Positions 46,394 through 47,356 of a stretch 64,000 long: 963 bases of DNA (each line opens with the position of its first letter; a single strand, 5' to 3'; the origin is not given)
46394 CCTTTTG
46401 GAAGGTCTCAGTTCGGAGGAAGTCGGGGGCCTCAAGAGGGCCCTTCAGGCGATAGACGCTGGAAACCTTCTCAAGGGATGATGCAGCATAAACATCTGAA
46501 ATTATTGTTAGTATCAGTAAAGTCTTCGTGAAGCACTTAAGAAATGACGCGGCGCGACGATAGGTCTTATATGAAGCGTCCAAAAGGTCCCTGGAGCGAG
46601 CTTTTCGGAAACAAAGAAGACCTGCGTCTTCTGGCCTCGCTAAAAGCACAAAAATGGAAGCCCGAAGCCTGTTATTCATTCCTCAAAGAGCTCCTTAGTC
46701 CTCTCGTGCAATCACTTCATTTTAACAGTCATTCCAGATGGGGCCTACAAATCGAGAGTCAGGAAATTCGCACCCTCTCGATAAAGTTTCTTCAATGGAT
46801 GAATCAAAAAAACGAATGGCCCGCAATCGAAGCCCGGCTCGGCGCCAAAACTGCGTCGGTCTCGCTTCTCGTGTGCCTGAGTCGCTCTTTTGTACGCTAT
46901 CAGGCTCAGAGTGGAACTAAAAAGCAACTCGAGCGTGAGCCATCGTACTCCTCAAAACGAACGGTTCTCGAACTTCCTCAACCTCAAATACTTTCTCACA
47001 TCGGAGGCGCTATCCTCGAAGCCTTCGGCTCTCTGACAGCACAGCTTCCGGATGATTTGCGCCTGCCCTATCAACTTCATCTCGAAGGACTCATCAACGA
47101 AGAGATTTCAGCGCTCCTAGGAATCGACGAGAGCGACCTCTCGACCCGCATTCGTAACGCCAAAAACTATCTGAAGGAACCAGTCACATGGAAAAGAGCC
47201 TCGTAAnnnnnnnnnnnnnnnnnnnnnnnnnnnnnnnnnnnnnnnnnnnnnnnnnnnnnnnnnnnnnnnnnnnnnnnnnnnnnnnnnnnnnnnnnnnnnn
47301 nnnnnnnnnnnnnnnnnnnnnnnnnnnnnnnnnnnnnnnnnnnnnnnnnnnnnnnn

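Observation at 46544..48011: ECF-like sigma factor, zinc-less anti-sigma look-alike and unknown protein as a tightly coupled trio between the flagellar TPR gene and ftsZ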

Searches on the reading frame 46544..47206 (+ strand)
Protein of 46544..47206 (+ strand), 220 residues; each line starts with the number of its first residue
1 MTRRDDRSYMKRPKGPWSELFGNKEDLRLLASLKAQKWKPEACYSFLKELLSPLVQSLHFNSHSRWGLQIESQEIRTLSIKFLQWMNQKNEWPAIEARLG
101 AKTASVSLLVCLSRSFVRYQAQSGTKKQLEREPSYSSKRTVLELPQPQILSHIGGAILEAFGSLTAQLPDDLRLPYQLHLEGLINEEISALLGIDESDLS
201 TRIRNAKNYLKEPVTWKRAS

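Call 3: search_protein_families(library=pfam, proteins=[window:46544-47206:+], max_evalue=10)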
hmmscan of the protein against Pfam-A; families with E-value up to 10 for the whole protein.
window:46544-47206:+ (220 aa): 2 families
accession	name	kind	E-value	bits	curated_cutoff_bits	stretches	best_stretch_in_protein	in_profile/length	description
PF08281.18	Sigma70_r4_2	-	4.8e-05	23.4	25.7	1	159-207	2-51/54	Sigma-70, region 4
PF08652.17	RAI1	-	0.086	12.5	26.8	1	27-81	264-317/333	RAI1 like PD-(D/E)XK nuclease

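Call 4: search_protein_families(library=ncbifam, proteins=[window:46544-47206:+], max_evalue=10)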
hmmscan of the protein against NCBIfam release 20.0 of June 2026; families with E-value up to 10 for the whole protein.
window:46544-47206:+ (220 aa): 6 families
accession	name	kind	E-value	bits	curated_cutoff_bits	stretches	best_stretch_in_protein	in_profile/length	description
NF008888.0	PRK11922.1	equivalog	0.0003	20.5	204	1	156-214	137-196/231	RNA polymerase sigma factor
TIGR02937.1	sigma70-ECF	superfamily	0.0016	18.1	42.9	1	145-212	95-163/165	sigma-70 family RNA polymerase sigma factor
TIGR03001.1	Sig-70_gmx1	subfamily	0.013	14.8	154.6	1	114-212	107-207/244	RNA polymerase sigma-70 factor, Myxococcales family 1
TIGR02959.1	SigZ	equivalog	0.032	14.1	168.65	1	159-213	92-147/170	RNA polymerase sigma factor SigZ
NF009170.0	PRK12517.1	subfamily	0.074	12.5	197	1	167-214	128-176/188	RNA polymerase sigma factor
NF006930.0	PRK09415.1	subfamily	0.12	12.1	198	1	179-213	140-174/179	RNA polymerase factor sigma C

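Call 5: find_homologous_proteins(query=window:46544-47206:+)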
Query window:46544-47206:+ (220 aa): 11 proteins with E <= 0.001 among 388 candidates.
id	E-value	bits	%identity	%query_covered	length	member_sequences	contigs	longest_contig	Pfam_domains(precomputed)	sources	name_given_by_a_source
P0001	1.4e-113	396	86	96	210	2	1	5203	PF08281.19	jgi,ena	jgi:hypothetical protein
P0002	7.1e-89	315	67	96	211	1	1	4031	-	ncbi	ncbi:MAG: hypothetical protein ABIR96_07230 [Bdellovibrionota bacterium]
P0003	1.3e-83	298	64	96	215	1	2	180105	-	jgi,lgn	jgi:hypothetical protein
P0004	9.9e-82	292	64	96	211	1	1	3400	-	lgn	-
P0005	1.2e-79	285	100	61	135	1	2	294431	PF08281.19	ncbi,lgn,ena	-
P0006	3.0e-77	277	97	61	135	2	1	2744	PF08281.19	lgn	-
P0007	4.1e-73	264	61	98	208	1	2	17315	-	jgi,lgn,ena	-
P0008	7.3e-72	260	57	98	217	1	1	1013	-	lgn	-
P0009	5.8e-70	253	87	61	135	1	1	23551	-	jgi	jgi:DNA-directed RNA polymerase specialized sigma24 family protein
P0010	2.4e-66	242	86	61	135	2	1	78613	PF08281.19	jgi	jgi:DNA-directed RNA polymerase specialized sigma24 family protein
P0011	6.5e-63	230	66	75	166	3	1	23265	-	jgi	-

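Call 7: find_encoding_contigs(protein=P0005, flank=6000, max_places=4)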
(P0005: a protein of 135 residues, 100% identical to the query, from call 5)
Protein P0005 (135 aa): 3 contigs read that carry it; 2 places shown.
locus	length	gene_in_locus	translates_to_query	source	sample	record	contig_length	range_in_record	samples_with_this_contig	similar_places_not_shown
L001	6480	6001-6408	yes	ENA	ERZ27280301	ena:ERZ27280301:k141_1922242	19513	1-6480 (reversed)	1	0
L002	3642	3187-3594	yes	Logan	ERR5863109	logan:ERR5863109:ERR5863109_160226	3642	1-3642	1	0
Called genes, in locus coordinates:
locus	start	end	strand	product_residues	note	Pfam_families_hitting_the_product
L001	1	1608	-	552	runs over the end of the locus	PF01514:YscJ_FliF, PF08345:YscJ_FliF_C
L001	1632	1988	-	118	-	PF02049:FliE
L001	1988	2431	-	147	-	PF00460:Flg_bb_rod, PF06429:Flg_bbr_C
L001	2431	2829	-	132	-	-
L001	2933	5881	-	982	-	PF07719:TPR_2 (faint)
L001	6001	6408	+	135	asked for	PF08281:Sigma70_r4_2 (faint)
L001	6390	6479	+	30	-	?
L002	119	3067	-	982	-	PF07719:TPR_2 (faint)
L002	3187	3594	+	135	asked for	PF08281:Sigma70_r4_2 (faint)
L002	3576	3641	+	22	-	?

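Call 9: find_related_loci(query=A1, collection=genome_contigs, flank=8000)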
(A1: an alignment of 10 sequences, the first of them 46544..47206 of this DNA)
Query A1 (220 aa) in genome_contigs; peptide patterns used: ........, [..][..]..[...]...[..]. (x = any residue, [..] = any of these).
46 stretches matched a pattern; 8 encode a relative of the query (tblastn E <= 1e-3); 8 distinct loci.
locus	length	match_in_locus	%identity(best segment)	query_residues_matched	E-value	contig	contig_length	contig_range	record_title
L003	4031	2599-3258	65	1-220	6e-98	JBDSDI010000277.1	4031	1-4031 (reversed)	MAG: Bdellovibrionota bacterium isolate cluster1_bin.178 k127_398101, whole genome shotgun sequence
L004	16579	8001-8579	35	16-210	1e-32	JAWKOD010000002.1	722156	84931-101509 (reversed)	MAG: Bdellovibrionota bacterium isolate ABC2.20 ABC2.20.fa-2, whole genome shotgun sequence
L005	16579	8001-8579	34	16-210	3e-32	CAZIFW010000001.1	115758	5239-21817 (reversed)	MAG TPA_asm: uncultured Bacteriovoracaceae bacterium isolate SRP199154_co2_64 genome assembly, contig: NODE_96_length_11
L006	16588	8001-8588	33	14-210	4e-32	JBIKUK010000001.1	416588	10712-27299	MAG: Bdellovibrionota bacterium isolate ME2015-08-11_3300044626_group6_bin38 Rohwer_bin1157_scaffold_1_c1, whole genome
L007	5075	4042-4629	33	14-210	3e-32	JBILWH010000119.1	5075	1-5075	MAG: Bdellovibrionota bacterium isolate ME2018-09-14_3300042561_group8_bin178 Rohwer_bin1158_scaffold_25605_c1, whole ge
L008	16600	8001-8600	34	8-210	1e-31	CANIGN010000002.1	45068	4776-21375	MAG: Bacteriovoracaceae bacterium isolate RE-9nov16-340 genome assembly, contig: RE-9nov16-C1244, whole genome shotgun s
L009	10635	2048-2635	34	14-210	3e-31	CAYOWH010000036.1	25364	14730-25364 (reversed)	MAG TPA_asm: uncultured Bacteriovoracaceae bacterium isolate SRP193358_co1_710 genome assembly, contig: NODE_4454_length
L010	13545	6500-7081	33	16-210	3e-31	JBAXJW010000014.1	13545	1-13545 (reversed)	MAG: bacterium isolate ELA385 MAG385_14, whole genome shotgun sequence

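Call 19: search_solved_structures(query=A4, max_evalue=10, show_alignments=2)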
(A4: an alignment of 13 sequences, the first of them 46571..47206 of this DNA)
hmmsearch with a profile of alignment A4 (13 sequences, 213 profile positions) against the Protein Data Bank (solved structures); distinct sequences matched with E-value up to 10: 6.
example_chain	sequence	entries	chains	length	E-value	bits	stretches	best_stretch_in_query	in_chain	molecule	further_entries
2h27_A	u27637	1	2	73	0.0067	19.3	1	159-205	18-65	RNA polymerase Sigma E factor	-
1or7_A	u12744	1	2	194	0.031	17.1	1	158-205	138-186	RNA polymerase sigma-E factor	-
6jbq_F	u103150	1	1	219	0.04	16.8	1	158-205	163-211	ECF RNA polymerase sigma-E factor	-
6in7_B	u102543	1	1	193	0.088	15.7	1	126-206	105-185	RNA polymerase sigma-H factor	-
8z6g_B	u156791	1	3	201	0.095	15.5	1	126-206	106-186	RNA polymerase sigma factor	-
6sua_A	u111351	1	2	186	0.64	12.8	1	64-120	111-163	Neutrophil gelatinase-associated lipocalin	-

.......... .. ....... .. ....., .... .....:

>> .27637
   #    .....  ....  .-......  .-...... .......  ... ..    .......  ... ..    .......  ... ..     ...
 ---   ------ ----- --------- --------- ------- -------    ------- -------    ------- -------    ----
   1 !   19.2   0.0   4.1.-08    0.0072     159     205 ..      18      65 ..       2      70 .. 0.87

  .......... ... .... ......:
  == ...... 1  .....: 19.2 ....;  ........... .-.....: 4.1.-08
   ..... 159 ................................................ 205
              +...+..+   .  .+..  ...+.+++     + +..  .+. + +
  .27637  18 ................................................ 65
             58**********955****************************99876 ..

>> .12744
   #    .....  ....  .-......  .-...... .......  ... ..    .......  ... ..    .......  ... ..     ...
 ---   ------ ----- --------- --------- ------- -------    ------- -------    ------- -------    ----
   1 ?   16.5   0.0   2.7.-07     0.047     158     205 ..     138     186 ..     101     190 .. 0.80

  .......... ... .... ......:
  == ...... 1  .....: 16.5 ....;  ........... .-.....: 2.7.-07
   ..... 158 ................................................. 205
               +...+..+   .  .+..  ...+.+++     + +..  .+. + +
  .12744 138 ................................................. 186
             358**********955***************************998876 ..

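Call 23: find_homologous_proteins(query=A4, max_evalue=0.01)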
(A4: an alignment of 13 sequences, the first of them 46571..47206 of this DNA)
Query A4 (13 sequences) (211 aa, profile of the alignment): 41 proteins with E <= 0.01 among 4344 candidates.
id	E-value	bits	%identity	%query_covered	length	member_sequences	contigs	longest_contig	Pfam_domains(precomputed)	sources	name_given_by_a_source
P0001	1.5e-99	350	86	100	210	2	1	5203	PF08281.19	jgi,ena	jgi:hypothetical protein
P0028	1.7e-96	340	33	93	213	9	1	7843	-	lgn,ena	-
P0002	3.6e-96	339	67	100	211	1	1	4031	-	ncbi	ncbi:MAG: hypothetical protein ABIR96_07230 [Bdellovibrionota bacterium]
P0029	4.0e-95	335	34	93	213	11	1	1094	-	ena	-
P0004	2.9e-94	333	64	100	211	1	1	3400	-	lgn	-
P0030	8.1e-94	331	35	93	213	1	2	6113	-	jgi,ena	jgi:hypothetical protein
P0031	1.8e-93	330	35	93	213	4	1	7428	-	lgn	-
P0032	2.5e-93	330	33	93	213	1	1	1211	-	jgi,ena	-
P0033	1.9e-92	327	33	93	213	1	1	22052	-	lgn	-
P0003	2.3e-92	326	64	100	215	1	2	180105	-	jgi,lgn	jgi:hypothetical protein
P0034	2.2e-91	323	33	96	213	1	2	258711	-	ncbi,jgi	jgi:hypothetical protein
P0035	7.8e-91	321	34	92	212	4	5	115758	-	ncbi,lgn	-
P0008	8.1e-91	321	56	100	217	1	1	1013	-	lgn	-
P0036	1.8e-89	317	35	92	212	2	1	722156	-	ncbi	ncbi:MAG: hypothetical protein R3A80_00450 [Bdellovibrionota bacterium]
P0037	1.9e-88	314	37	92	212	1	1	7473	-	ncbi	-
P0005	4.6e-56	208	100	64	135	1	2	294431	PF08281.19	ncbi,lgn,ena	-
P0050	2.9e-53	199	40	92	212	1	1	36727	-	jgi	jgi:hypothetical protein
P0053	1.5e-41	160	33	91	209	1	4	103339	-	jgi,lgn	jgi:hypothetical protein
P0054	5.0e-41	159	35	94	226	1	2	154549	-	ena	-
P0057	6.0e-27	113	38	59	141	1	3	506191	-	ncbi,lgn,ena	-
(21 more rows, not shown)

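Call 28: search_protein_families(library=pfam, alignment_id=A6, max_evalue=1)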
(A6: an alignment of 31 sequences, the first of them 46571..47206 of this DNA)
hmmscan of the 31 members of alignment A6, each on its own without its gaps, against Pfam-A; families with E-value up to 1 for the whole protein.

A. member 1, window:46571-47206:+ (211 aa): 2 families
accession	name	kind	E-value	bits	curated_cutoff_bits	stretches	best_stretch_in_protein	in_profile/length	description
PF08281.18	Sigma70_r4_2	-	4.4e-05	23.5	25.7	1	150-198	2-51/54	Sigma-70, region 4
PF08652.17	RAI1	-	0.081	12.6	26.8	1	18-72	264-317/333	RAI1 like PD-(D/E)XK nuclease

B. families by the number of members that match (of 31 scanned): 10 families
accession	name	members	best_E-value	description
PF08281.18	Sigma70_r4_2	16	2.4e-05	Sigma-70, region 4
PF22233.2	PhyR_sigma-like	3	0.012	Response regulator PhyR, sigma-like domain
PF14493.12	HTH_40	3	0.025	Helix-turn-helix domain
PF04539.22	Sigma70_r3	2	0.056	Sigma-70 region 3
PF08652.17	RAI1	2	0.081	RAI1 like PD-(D/E)XK nuclease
PF07442.16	Ponericin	2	0.36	Ponericin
PF07638.17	Sigma70_ECF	1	0.0034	ECF sigma factor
PF17940.6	TetR_C_31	1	0.025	Tetracyclin repressor-like, C-terminal domain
PF00196.25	GerE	1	0.049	Bacterial regulatory proteins, luxR family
PF25760.1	Phage_RB18_ORF43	1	0.12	Phage RB18 ORF43.1 protein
